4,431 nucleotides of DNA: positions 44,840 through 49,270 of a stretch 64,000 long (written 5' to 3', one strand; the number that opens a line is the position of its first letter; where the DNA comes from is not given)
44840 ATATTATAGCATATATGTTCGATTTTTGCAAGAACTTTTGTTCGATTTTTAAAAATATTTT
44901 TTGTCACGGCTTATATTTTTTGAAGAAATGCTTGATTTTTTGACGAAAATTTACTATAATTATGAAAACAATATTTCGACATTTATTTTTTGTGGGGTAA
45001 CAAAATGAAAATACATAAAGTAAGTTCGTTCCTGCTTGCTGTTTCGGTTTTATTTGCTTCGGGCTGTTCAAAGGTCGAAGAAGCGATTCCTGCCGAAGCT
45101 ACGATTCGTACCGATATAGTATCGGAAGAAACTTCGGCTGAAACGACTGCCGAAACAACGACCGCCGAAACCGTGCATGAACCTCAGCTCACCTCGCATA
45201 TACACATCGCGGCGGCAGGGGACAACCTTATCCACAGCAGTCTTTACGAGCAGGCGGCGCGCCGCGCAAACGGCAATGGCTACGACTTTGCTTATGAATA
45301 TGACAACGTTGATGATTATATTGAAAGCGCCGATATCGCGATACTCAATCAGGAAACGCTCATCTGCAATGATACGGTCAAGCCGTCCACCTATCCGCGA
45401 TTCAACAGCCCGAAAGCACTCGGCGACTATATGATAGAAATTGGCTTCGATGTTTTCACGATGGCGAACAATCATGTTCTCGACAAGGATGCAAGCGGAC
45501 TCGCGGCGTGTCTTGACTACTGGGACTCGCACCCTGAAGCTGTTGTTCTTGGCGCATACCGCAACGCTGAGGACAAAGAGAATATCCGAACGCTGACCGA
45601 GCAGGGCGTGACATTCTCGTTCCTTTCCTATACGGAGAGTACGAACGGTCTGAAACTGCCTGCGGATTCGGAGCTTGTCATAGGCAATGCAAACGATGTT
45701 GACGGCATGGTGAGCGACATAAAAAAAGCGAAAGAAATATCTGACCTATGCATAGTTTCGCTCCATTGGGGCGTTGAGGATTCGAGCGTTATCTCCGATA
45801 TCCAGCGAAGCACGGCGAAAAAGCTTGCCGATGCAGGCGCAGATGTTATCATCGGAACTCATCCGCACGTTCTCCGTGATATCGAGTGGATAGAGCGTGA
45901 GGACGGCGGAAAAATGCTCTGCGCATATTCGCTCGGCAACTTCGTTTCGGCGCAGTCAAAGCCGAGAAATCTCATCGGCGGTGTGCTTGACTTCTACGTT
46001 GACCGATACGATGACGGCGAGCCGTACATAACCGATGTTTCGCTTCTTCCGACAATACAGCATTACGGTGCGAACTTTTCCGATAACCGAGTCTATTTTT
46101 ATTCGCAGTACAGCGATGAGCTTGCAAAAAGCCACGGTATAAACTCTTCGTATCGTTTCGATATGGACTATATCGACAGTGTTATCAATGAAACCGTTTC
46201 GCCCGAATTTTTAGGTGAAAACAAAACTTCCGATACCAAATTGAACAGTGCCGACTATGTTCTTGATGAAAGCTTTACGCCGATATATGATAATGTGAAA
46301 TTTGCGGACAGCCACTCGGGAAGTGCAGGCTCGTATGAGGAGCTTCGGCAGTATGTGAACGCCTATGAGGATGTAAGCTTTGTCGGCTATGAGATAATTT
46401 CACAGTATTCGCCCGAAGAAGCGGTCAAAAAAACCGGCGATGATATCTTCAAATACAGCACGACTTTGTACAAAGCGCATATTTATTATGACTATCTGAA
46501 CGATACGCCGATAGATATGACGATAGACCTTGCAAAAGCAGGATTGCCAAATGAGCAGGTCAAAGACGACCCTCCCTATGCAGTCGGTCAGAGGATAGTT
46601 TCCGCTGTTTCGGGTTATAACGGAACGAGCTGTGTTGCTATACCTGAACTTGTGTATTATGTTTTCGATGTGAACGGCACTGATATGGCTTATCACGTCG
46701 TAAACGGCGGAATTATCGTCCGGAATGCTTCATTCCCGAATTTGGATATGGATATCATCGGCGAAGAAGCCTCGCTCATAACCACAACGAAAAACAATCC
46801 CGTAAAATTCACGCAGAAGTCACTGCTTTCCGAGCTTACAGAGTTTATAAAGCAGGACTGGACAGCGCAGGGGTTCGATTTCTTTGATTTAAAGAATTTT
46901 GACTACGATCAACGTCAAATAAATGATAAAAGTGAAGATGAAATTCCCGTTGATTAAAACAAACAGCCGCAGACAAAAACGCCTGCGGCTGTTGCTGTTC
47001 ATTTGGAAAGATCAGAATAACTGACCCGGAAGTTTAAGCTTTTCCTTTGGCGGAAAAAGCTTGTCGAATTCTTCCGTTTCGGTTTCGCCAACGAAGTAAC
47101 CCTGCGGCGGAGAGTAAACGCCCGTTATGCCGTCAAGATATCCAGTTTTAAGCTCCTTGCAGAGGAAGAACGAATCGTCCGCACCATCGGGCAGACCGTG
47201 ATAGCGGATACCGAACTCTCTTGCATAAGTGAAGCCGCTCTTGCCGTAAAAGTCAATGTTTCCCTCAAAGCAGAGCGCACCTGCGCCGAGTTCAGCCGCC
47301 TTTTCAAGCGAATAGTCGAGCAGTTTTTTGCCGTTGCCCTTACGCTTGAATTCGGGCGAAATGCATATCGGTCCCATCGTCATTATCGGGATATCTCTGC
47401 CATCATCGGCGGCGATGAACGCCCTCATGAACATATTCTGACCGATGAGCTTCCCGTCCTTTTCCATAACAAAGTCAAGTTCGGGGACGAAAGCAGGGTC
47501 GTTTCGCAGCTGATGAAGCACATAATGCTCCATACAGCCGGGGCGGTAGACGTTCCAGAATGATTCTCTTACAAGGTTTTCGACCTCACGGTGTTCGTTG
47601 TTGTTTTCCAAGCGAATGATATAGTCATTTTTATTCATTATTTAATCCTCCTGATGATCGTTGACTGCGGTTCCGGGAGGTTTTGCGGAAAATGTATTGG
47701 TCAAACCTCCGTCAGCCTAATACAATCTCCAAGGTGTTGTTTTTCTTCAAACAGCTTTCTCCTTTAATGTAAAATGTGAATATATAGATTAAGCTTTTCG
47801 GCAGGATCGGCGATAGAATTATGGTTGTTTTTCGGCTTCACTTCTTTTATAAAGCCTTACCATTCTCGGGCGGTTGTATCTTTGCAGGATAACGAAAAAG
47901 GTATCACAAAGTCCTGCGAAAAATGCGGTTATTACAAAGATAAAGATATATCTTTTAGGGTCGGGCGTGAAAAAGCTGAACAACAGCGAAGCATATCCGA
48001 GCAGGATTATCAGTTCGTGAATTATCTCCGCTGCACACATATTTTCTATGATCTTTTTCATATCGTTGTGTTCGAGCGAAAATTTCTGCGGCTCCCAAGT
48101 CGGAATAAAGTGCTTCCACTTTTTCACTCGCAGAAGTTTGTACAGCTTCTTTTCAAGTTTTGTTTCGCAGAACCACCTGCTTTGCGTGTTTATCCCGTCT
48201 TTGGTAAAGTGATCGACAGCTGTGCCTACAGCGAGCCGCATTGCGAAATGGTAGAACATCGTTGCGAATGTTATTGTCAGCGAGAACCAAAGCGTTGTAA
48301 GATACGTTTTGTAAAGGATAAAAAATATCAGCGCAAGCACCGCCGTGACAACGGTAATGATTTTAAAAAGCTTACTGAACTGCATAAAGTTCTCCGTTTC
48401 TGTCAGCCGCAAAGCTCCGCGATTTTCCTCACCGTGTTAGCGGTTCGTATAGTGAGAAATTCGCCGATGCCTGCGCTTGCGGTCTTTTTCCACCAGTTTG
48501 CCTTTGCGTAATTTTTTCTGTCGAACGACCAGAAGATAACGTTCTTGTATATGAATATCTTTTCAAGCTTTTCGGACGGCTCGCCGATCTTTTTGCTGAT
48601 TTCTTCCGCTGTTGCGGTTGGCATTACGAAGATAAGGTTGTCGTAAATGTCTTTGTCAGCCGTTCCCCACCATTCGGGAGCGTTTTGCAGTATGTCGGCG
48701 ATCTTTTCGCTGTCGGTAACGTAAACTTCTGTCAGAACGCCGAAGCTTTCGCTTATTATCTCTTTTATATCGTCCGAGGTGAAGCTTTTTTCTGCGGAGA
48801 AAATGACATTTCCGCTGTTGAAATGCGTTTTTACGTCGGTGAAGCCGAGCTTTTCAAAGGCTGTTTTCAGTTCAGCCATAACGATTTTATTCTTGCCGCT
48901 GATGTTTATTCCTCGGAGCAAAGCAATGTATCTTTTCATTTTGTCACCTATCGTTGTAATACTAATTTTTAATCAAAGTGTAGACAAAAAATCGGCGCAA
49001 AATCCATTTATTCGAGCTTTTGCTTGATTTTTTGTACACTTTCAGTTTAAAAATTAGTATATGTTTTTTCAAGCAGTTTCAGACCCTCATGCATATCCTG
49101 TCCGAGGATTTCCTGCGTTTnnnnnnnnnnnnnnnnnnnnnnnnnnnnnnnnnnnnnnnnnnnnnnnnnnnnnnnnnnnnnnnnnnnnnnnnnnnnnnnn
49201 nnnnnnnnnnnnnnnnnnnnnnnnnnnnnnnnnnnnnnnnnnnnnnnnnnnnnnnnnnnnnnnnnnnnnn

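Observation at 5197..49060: Family A: dense palindromic MITE/REP-like elements parked at gene 3' ends, with co-varying arms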

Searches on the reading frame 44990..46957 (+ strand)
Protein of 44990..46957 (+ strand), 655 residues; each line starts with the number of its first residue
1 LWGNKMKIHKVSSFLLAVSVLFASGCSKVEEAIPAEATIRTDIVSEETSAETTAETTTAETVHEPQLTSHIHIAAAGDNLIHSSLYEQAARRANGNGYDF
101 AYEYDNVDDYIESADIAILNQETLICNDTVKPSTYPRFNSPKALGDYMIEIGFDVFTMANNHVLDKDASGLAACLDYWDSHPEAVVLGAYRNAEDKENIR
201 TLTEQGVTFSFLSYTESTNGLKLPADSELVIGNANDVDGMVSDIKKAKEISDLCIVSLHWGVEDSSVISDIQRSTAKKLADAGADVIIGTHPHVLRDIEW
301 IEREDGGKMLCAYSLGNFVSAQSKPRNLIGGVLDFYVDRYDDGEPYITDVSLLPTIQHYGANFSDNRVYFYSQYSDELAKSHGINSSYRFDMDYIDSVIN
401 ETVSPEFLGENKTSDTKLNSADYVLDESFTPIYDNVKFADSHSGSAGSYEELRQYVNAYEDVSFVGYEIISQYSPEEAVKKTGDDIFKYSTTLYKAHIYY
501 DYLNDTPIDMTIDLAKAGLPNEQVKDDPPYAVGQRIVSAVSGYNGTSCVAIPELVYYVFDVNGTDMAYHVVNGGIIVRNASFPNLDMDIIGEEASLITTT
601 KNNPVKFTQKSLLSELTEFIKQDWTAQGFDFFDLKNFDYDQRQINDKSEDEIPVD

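Call 71: search_protein_families(library=pfam, proteins=[window:44990-46957:+], max_evalue=0.000001)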
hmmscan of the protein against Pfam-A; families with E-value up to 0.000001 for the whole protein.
window:44990-46957:+ (655 aa): 1 family
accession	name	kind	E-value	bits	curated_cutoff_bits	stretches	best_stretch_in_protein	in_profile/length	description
PF09587.15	PGA_cap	-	4e-60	203.9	27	1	73-322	2-255/255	Bacterial capsule synthesis protein PGA_cap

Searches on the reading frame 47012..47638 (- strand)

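Call 72: search_protein_families(library=pfam, proteins=[window:47012-47638:-], max_evalue=0.000001)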
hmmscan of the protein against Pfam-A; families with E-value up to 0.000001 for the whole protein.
window:47012-47638:- (208 aa): 2 families
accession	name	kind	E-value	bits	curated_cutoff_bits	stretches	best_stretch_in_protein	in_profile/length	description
PF13508.13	Acetyltransf_7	-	2.5e-07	31.4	27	1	56-137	6-83/84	Acetyltransferase (GNAT) domain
PF00583.31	Acetyltransf_1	-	4.3e-07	30.6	20.7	1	47-136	24-116/116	Acetyltransferase (GNAT) family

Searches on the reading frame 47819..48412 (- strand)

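Call 72: search_protein_families(library=pfam, proteins=[window:47819-48412:-], max_evalue=0.000001)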
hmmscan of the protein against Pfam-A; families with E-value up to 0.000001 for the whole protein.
window:47819-48412:- (197 aa): 1 family
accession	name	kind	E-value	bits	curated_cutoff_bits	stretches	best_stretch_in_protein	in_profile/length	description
PF18927.5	CrtO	-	2.1e-22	80.2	27.3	1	78-190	2-123/123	Glycosyl-4,4'-diaponeurosporenoate acyltransferase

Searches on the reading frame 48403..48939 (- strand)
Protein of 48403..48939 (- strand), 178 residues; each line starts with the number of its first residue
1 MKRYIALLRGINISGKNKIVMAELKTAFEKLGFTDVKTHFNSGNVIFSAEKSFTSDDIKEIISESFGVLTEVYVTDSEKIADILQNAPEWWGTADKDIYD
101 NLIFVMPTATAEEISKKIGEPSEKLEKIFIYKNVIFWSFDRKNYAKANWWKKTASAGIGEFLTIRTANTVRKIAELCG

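Call 15: search_protein_families(library=pfam, proteins=[window:48403-48939:-])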
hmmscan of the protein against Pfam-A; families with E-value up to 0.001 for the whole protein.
window:48403-48939:- (178 aa): 1 family
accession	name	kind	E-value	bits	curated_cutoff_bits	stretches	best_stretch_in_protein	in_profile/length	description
PF08002.16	DUF1697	-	2.2e-37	129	24.4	1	1-136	1-137/137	Protein of unknown function (DUF1697)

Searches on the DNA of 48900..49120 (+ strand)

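Call 30: search_dna_similar(query=window:48957-49062:+, collection=plasmids, mode=distant, max_evalue=0.01)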
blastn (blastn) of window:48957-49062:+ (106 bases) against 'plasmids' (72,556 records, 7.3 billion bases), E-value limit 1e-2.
No match.

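Call 78: search_rna_families(source=window, start=48900, end=49120, threshold=evalue, max_evalue=1)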
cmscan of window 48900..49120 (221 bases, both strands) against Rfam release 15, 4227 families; matches with E-value up to 1: 12.
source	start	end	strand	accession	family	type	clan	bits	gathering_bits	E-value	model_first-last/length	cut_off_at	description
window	48960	49059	-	RF03940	MIR9563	Gene; miRNA;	-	26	90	0.0043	19-109/127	no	MIR9563 microRNA precursor family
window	48962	49057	-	RF03616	MIR1888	Gene; miRNA;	-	25.4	72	0.0051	1-101/101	no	MIR1888 microRNA precursor family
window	48962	49057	+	RF03616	MIR1888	Gene; miRNA;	-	24.7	72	0.0076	1-101/101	no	MIR1888 microRNA precursor family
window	48961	49058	+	RF04241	mir-5014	Gene; miRNA;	-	22.3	101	0.017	1-123/123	no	mir-5014 microRNA precursor family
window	48962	49057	+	RF03940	MIR9563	Gene; miRNA;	-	21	90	0.084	1-127/127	no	MIR9563 microRNA precursor family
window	48966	49053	+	RF00849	mir-60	Gene; miRNA;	-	20.3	67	0.078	1-72/72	no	mir-60 microRNA precursor family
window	48975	49041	+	RF03761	mir-5897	Gene; miRNA;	-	20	90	0.059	1-84/84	no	mir-5897 microRNA precursor family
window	48961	49058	-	RF04241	mir-5014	Gene; miRNA;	-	19.9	101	0.078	1-123/123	no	mir-5014 microRNA precursor family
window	48977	49040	+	RF03560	mir-3926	Gene; miRNA;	-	19.5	82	0.27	1-63/63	no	mir-3926 microRNA precursor family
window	48960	49059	-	RF03436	mir-759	Gene; miRNA;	-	19.4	100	0.4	1-89/89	no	mir-759 microRNA precursor family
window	48962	49057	+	RF04128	MIR8562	Gene; miRNA;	-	18.4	211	0.21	1-242/242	no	MIR8562 microRNA precursor family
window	48965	49052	+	RF02621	BSnc120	Gene; sRNA;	-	15.6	114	0.73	1-88/88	no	Brucella sRNA 120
